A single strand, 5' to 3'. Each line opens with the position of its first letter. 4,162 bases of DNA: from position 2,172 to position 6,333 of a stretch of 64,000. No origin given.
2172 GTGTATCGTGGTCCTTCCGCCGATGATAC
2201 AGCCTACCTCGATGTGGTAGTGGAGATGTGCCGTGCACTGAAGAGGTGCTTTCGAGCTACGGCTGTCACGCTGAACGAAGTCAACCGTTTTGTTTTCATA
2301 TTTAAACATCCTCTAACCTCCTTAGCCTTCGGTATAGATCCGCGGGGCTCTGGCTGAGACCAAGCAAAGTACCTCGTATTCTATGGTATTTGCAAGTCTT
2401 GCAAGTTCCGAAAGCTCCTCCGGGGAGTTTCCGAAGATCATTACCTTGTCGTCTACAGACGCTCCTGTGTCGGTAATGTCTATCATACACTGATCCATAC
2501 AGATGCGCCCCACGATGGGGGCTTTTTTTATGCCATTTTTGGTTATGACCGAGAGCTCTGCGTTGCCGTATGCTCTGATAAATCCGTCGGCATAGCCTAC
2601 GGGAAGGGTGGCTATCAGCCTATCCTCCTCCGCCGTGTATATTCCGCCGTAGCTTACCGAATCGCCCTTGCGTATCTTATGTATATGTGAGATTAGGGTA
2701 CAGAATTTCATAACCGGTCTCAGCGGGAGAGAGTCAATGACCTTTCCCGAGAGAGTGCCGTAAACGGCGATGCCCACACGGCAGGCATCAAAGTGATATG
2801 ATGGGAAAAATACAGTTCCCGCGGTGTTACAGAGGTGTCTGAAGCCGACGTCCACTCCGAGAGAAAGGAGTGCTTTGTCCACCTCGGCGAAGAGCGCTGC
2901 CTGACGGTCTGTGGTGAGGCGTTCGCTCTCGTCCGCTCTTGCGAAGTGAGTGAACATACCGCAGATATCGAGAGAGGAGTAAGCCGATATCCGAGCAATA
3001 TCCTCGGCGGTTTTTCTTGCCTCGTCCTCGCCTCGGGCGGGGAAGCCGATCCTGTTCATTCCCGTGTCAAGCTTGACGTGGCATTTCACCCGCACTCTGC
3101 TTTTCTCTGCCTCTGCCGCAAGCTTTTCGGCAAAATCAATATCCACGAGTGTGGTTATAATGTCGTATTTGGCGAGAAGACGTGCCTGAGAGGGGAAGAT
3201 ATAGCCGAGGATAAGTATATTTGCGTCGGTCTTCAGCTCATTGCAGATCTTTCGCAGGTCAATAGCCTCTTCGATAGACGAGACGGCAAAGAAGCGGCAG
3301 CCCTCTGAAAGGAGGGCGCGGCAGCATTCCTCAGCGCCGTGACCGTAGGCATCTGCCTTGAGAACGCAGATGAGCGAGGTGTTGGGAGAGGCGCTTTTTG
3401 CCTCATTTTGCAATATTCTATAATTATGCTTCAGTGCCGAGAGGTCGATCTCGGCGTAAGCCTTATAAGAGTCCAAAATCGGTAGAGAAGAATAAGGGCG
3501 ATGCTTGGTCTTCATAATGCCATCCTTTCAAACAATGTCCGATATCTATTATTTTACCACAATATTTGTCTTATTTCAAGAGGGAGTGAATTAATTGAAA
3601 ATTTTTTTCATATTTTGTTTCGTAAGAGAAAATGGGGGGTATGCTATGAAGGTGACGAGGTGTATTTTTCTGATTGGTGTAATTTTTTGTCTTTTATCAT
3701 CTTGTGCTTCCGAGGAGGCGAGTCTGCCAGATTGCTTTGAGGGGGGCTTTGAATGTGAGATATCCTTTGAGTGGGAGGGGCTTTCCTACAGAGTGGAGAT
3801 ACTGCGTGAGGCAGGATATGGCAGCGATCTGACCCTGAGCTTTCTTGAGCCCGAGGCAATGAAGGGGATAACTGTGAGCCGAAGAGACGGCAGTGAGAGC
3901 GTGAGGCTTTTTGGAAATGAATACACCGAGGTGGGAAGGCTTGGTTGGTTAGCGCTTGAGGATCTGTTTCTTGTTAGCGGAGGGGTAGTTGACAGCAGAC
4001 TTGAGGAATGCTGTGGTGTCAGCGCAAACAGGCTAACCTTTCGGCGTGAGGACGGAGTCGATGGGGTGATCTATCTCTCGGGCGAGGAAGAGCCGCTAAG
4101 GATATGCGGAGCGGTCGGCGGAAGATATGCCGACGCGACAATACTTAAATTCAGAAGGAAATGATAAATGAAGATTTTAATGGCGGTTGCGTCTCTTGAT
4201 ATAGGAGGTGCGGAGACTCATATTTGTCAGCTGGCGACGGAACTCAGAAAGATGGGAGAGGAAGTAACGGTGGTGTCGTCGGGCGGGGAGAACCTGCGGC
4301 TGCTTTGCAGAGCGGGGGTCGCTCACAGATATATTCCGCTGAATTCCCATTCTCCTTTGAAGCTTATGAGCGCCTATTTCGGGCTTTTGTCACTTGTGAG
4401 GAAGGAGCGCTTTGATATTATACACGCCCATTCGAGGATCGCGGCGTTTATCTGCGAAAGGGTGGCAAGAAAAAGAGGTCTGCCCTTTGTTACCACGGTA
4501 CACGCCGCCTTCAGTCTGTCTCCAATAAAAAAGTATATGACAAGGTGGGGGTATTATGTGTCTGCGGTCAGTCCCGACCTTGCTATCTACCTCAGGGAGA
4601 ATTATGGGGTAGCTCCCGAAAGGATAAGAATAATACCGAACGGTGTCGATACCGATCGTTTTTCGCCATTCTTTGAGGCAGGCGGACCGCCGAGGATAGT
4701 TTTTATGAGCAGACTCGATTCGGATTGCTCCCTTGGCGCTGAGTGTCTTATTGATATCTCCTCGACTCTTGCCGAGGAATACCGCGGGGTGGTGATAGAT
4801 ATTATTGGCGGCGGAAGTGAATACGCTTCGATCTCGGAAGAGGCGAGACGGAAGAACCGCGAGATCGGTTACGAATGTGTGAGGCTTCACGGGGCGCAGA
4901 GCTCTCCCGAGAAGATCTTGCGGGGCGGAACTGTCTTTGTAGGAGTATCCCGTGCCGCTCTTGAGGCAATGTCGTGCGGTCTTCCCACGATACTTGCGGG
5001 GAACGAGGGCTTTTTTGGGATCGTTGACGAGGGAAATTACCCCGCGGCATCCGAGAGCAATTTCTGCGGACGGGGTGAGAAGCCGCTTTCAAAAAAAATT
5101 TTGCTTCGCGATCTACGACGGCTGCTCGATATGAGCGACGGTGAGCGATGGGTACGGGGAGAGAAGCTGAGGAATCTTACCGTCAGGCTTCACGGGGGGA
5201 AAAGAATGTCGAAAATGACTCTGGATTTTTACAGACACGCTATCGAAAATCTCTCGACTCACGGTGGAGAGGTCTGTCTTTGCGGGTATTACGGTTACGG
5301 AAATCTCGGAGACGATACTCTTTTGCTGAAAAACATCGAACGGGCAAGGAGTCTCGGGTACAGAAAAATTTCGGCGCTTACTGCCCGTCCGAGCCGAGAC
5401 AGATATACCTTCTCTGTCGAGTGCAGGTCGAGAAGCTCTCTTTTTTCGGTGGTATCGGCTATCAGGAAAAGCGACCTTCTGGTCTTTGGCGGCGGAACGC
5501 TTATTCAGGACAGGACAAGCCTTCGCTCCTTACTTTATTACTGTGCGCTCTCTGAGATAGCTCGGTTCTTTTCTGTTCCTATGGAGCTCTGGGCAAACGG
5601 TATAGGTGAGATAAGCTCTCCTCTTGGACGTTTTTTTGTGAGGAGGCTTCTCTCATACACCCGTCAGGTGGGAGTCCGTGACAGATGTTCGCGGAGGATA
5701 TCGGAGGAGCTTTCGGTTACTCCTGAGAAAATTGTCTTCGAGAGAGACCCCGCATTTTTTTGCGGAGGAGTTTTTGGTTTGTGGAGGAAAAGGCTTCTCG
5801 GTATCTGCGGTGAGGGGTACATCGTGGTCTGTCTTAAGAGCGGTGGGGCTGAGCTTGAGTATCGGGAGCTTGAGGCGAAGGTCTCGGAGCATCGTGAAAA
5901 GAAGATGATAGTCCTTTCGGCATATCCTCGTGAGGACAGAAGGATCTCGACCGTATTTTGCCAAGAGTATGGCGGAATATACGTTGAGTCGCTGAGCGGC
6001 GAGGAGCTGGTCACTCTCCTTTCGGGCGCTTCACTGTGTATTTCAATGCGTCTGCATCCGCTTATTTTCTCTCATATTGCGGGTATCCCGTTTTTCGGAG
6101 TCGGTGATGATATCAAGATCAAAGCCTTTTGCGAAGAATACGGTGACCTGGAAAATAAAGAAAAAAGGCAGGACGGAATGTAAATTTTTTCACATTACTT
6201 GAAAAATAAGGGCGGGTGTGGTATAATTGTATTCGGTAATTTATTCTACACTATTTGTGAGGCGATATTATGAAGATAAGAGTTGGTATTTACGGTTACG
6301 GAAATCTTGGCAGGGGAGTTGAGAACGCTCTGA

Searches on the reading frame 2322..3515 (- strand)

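Call 85: search_protein_families(library=pfam, proteins=[window:2322-3515:-], max_evalue=0.00001)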
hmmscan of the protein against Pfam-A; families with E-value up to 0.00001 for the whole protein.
window:2322-3515:- (397 aa): 2 families
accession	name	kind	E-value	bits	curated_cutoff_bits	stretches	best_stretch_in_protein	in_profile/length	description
PF01168.26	Ala_racemase_N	-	6.9e-59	199.7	24.1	1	23-254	1-218/220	Alanine racemase, N-terminal domain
PF00842.27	Ala_racemase_C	-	1.3e-39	135.1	25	1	268-394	1-127/127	Alanine racemase, C-terminal domain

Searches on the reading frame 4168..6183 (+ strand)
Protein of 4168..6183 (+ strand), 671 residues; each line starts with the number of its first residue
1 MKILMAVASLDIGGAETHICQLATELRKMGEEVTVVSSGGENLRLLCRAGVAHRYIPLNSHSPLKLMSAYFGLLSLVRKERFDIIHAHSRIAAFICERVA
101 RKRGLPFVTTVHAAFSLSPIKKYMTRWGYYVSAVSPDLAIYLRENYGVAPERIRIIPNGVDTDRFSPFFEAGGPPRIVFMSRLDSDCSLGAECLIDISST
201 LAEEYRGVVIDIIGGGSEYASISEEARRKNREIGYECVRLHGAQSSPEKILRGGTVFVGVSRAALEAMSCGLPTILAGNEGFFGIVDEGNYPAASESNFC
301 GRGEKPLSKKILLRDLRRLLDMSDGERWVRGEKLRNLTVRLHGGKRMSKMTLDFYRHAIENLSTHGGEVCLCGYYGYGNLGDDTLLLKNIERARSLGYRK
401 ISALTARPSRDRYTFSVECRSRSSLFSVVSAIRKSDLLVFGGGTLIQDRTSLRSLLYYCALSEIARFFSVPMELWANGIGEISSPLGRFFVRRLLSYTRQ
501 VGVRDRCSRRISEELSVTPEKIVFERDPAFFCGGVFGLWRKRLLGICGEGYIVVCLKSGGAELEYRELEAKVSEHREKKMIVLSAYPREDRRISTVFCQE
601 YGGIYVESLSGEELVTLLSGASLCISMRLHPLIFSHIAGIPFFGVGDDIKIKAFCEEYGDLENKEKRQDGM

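Call 85: search_protein_families(library=pfam, proteins=[window:4168-6183:+], max_evalue=0.00001)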
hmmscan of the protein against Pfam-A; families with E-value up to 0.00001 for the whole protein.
window:4168-6183:+ (671 aa): 5 families
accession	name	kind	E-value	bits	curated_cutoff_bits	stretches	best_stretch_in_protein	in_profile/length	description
PF13439.12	Glyco_transf_4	-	1.5e-33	116.7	28.5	1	12-164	1-170/170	Glycosyltransferase Family 4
PF04230.19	PS_pyruv_trans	-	5.2e-24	86.1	25.3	1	379-646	1-277/280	Polysaccharide pyruvyl transferase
PF13579.12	Glyco_trans_4_4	-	3.8e-22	79.8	29.7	1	13-159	1-158/158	Glycosyl transferase 4-like domain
PF13477.12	Glyco_trans_4_2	-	3.8e-11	43.7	23.4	1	15-121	9-117/139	Glycosyl transferase 4-like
PF13692.12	Glyco_trans_1_4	-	1.2e-07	32.5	27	1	175-289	2-118/142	Glycosyl transferases group 1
